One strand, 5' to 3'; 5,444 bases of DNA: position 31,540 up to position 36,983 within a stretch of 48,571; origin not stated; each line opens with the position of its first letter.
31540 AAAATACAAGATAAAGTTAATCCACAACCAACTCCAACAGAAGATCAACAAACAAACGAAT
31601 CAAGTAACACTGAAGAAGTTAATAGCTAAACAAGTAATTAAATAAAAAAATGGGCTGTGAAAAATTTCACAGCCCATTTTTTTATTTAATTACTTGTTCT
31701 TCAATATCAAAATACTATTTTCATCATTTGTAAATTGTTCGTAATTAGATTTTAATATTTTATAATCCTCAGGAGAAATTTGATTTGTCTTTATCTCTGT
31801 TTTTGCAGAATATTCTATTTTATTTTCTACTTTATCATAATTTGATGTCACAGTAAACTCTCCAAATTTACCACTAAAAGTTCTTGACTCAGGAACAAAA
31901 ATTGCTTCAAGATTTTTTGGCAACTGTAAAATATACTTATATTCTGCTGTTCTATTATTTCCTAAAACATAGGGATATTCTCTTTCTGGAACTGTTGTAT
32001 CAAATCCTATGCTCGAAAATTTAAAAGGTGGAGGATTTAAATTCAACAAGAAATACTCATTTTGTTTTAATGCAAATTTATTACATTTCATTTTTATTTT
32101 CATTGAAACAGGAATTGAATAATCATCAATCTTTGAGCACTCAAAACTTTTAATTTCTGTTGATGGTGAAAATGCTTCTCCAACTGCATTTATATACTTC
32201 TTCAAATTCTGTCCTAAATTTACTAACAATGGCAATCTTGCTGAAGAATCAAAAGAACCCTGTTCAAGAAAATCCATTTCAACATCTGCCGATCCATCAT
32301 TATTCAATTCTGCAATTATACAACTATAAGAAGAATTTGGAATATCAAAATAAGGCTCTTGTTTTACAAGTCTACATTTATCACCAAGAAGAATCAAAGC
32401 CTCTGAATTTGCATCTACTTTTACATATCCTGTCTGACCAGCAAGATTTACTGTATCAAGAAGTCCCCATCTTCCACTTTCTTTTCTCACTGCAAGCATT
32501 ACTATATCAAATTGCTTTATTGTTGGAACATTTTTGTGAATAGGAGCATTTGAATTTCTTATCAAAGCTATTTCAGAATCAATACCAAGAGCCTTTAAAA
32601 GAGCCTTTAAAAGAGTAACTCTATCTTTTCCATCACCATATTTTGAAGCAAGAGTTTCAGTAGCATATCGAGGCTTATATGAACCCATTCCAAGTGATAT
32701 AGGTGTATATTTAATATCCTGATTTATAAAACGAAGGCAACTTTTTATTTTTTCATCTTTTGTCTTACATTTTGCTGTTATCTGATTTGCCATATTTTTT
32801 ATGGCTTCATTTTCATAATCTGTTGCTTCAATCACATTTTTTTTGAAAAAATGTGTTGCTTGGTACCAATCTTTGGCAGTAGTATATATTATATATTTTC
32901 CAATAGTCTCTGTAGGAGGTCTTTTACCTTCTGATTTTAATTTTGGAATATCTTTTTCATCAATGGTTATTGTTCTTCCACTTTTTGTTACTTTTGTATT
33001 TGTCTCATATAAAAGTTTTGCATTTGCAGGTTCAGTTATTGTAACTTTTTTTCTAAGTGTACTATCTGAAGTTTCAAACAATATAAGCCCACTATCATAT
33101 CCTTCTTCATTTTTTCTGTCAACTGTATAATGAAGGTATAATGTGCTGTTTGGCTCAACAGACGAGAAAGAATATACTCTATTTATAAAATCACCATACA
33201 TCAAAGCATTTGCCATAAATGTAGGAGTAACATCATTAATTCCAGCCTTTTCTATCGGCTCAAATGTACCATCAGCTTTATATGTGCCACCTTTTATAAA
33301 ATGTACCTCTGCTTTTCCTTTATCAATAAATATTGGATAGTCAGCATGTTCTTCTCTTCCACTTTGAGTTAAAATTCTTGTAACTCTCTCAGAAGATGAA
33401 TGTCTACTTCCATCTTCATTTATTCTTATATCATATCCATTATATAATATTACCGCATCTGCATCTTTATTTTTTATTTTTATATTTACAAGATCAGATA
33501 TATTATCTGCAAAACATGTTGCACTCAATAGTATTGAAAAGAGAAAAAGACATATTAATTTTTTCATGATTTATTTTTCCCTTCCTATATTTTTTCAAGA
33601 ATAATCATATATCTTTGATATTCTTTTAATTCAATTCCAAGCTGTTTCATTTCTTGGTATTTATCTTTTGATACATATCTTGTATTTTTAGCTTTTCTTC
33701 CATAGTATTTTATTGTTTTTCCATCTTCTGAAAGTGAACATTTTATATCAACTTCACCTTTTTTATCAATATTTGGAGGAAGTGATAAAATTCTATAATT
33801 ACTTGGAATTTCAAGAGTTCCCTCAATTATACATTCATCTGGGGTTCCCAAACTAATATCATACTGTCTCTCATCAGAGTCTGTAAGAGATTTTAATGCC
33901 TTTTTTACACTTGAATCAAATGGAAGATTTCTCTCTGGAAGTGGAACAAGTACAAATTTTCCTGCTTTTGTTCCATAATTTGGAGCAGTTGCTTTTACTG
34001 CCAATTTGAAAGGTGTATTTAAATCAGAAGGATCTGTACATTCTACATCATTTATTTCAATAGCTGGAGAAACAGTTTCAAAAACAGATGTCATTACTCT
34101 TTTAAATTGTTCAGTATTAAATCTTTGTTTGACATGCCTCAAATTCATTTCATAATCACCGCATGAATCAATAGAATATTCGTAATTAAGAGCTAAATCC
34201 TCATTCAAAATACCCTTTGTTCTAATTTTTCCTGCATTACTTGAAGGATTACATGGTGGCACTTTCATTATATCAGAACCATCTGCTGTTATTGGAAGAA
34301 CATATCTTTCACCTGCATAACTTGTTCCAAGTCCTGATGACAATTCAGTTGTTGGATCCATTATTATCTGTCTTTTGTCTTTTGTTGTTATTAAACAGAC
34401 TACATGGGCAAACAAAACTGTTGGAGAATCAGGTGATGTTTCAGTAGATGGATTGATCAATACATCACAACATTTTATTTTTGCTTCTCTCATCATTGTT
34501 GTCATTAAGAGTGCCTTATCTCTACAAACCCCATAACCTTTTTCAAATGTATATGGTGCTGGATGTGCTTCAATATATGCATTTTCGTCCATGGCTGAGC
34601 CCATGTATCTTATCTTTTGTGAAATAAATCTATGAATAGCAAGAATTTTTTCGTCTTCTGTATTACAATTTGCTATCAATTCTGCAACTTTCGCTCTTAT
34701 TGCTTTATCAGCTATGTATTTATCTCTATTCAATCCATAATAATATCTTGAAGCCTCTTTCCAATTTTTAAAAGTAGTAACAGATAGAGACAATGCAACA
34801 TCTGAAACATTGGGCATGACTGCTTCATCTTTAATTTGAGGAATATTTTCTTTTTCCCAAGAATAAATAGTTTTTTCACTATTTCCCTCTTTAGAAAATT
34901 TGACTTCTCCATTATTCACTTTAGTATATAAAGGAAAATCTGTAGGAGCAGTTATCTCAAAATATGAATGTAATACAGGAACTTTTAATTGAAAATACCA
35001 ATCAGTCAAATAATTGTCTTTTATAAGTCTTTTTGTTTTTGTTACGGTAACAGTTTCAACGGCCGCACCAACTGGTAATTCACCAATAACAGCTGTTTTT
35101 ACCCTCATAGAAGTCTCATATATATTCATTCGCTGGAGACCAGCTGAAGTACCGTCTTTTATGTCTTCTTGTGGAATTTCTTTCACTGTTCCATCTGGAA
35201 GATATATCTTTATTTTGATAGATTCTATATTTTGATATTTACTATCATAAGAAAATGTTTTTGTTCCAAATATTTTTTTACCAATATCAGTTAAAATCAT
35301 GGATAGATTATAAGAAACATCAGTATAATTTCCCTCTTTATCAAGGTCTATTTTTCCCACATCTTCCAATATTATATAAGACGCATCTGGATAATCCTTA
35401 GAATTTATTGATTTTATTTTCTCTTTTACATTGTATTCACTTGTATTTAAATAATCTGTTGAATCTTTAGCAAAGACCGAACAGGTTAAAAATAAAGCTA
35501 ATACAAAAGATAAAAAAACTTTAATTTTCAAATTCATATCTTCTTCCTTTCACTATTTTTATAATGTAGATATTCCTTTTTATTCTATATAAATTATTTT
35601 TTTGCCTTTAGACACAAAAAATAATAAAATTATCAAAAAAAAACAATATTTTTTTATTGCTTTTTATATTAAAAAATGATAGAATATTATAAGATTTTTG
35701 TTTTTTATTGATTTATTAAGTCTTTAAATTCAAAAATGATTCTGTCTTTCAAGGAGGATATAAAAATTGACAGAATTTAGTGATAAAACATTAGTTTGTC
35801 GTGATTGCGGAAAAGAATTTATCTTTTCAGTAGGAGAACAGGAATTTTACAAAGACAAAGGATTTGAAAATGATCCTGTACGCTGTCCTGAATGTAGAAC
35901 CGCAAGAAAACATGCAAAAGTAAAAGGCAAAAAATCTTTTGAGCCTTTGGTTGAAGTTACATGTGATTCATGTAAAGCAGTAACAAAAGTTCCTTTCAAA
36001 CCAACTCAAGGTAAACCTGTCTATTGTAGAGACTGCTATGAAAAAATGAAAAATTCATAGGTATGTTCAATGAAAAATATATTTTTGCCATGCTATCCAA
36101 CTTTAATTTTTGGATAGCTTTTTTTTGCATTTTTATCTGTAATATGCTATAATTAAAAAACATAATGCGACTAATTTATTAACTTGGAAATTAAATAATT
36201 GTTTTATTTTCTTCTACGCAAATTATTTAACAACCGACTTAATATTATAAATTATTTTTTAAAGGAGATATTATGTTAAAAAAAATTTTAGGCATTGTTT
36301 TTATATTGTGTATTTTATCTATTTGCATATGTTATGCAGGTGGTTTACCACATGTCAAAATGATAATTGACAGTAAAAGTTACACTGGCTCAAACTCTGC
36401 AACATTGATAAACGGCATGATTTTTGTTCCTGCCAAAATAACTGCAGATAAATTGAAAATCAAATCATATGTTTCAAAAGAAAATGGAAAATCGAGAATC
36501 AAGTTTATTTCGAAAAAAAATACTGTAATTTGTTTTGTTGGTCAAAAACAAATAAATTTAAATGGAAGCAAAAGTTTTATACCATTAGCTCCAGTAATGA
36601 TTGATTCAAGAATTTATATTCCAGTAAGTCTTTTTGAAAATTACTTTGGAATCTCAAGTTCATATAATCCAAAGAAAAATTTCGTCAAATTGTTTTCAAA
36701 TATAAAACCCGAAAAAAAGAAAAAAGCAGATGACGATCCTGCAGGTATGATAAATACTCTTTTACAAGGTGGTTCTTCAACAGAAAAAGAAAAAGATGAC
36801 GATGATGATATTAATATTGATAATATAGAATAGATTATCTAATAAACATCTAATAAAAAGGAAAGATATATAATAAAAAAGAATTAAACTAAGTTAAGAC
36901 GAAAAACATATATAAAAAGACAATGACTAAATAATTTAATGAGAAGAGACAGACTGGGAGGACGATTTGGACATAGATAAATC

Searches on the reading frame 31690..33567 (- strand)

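Call 64: search_protein_families(library=pfam, proteins=[window:31690-33567:-], max_evalue=0.0001)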
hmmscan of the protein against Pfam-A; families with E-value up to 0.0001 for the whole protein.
window:31690-33567:- (625 aa): 3 families
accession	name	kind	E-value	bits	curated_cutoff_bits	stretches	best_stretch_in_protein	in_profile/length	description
PF12969.12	DUF3857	-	2.1e-16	60.9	24.6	1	52-208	2-167/170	Domain of Unknown Function with PDB structure (DUF3857)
PF12970.12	DUF3858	-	1.4e-06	28.9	27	1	535-621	31-115/116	Domain of Unknown Function with PDB structure (DUF3858)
PF01841.26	Transglut_core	-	2.7e-06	28.1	23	1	258-337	2-78/108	Transglutaminase-like superfamily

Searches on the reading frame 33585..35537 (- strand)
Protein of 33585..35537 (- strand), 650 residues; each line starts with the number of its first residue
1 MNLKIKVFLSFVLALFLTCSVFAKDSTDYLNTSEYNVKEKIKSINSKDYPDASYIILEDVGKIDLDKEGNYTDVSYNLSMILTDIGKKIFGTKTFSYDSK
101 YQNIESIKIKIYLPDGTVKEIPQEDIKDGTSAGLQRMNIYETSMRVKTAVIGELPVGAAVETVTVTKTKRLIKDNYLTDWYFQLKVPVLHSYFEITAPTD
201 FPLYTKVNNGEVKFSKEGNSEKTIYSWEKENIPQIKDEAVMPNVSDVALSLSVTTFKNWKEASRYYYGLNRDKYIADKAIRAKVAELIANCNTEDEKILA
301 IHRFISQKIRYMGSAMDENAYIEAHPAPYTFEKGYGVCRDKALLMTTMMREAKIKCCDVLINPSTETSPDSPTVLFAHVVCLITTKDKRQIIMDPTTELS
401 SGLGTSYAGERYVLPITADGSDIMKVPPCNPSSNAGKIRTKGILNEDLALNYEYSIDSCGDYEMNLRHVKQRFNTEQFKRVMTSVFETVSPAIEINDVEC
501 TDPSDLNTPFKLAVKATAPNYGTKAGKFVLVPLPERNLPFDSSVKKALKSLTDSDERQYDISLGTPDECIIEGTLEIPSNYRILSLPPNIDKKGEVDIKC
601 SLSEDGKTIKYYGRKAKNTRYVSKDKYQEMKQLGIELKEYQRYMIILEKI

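Call 64: search_protein_families(library=pfam, proteins=[window:33585-35537:-], max_evalue=0.0001)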
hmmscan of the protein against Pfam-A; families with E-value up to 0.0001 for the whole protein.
window:33585-35537:- (650 aa): 2 families
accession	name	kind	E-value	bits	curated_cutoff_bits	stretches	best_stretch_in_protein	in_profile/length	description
PF12969.12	DUF3857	-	1.2e-21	77.9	24.6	1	81-235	15-169/170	Domain of Unknown Function with PDB structure (DUF3857)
PF01841.26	Transglut_core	-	6.8e-08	33.2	23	1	284-356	4-72/108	Transglutaminase-like superfamily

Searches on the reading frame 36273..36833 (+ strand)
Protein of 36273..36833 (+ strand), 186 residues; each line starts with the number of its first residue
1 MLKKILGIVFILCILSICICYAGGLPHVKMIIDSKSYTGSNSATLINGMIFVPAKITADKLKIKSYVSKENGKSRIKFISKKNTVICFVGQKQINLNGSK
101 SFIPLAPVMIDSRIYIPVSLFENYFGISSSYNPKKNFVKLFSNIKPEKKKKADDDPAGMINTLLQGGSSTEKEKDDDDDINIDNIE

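Call 64: search_protein_families(library=pfam, proteins=[window:36273-36833:+], max_evalue=0.0001)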
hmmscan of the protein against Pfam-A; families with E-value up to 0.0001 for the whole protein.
window:36273-36833:+ (186 aa): 1 family
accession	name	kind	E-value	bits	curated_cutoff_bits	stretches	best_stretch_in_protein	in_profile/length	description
PF07833.16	Cu_amine_oxidN1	-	9e-14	51.8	24.2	1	32-139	2-107/108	Copper amine oxidase N-terminal domain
